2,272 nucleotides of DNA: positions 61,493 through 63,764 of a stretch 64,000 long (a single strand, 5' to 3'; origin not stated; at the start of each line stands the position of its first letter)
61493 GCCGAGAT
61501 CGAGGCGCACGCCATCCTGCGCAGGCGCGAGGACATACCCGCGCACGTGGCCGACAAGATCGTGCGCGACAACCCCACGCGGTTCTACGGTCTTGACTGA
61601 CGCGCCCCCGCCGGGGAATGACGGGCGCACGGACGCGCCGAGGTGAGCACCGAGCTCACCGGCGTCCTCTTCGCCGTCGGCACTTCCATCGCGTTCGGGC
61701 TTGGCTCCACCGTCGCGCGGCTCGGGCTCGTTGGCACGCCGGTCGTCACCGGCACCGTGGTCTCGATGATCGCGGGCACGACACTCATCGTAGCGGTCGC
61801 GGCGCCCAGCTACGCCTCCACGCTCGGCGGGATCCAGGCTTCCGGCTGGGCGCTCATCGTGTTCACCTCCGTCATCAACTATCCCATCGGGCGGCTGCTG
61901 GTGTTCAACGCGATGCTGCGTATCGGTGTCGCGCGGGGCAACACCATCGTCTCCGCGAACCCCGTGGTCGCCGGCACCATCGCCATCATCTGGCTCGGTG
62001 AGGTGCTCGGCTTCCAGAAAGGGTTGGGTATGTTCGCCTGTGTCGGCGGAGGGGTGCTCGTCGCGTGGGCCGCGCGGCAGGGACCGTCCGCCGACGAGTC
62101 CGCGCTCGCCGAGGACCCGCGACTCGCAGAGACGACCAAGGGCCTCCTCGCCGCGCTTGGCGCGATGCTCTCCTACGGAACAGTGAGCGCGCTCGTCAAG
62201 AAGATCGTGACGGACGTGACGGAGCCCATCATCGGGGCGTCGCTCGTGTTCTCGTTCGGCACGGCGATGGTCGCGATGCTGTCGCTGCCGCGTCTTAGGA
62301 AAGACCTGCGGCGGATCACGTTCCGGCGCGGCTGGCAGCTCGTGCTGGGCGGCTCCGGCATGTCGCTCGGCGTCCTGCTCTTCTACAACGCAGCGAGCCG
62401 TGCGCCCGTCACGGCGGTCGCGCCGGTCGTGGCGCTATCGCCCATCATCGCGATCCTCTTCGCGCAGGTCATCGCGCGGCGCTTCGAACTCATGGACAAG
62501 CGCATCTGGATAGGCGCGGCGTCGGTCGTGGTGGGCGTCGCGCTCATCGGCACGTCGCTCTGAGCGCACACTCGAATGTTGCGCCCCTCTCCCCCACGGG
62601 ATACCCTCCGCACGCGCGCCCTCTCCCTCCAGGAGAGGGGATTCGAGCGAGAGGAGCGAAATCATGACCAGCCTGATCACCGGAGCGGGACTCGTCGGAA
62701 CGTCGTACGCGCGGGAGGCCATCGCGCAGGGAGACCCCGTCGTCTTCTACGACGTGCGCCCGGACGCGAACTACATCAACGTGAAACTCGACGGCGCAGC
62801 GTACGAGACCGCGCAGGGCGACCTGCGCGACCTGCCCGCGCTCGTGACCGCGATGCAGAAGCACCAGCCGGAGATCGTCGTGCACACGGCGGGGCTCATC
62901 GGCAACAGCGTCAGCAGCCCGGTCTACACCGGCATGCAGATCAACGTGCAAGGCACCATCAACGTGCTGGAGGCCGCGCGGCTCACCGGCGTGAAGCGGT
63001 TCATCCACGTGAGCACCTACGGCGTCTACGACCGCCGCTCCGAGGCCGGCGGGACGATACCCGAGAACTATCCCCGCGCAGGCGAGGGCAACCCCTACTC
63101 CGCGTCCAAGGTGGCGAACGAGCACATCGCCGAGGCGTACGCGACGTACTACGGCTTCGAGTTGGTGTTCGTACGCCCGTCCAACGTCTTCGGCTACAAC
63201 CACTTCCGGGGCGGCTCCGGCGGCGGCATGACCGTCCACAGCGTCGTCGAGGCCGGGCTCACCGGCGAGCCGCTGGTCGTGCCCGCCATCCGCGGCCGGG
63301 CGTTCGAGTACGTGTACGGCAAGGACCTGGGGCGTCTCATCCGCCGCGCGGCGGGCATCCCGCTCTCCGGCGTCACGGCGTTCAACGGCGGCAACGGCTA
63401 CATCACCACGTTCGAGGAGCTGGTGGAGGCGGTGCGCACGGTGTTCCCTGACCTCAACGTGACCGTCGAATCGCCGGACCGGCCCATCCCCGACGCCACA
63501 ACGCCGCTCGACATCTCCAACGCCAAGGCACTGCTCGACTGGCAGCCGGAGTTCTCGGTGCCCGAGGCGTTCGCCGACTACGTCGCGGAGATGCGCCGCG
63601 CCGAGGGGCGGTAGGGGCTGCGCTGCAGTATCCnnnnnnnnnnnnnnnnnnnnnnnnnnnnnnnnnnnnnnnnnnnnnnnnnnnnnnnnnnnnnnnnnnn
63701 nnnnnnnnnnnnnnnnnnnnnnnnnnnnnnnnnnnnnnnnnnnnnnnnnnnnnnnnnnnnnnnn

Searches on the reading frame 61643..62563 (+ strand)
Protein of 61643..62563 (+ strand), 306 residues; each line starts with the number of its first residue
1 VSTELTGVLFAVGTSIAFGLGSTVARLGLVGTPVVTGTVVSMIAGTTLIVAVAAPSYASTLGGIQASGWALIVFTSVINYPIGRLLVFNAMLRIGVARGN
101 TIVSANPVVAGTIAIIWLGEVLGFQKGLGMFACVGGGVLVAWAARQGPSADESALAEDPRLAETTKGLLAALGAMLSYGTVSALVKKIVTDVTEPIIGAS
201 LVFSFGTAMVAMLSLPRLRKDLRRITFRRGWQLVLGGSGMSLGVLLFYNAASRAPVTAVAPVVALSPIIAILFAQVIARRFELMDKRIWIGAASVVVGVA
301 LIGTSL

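Call 4: search_protein_families(library=pfam, proteins=[window:61643-62563:+])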
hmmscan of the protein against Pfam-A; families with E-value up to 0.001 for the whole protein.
window:61643-62563:+ (306 aa): 1 family
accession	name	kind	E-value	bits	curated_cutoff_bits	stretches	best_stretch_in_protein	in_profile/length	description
PF00892.27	EamA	-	1.4e-24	87.4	28.2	2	166-303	2-134/135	EamA-like transporter family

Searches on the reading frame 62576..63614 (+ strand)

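Call 4: search_protein_families(library=pfam, proteins=[window:62576-63451:+])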
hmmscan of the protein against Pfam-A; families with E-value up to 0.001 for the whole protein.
window:62576-63451:+ (291 aa): 0 families

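Call 45: search_protein_families(library=pfam, proteins=[window:62664-63614:+], max_evalue=0.00001)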
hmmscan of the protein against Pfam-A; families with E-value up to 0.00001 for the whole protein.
window:62664-63614:+ (316 aa): 7 families
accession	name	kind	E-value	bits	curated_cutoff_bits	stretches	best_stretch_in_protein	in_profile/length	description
PF01370.27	Epimerase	-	4.8e-35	121.6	20.9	1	4-230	2-225/240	NAD dependent epimerase/dehydratase family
PF16363.11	GDP_Man_Dehyd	-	2.4e-25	90.1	27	1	4-177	1-185/332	GDP-mannose 4,6 dehydratase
PF01073.25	3Beta_HSD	-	3.7e-13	49.6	22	1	6-177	4-183/280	3-beta hydroxysteroid dehydrogenase/isomerase family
PF13460.12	NAD_binding_10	-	1.4e-11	45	27.2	1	8-173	3-144/184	NAD(P)H-binding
PF07993.18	NAD_binding_4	-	2.7e-11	43.5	20.1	1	70-183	90-214/258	Male sterility protein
PF02719.21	Polysacc_synt_2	-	1.4e-08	34.7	20.2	1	49-118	58-128/293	Polysaccharide biosynthesis protein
PF04321.23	RmlD_sub_bind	-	1.7e-08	34.4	27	1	4-178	4-154/287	RmlD substrate binding domain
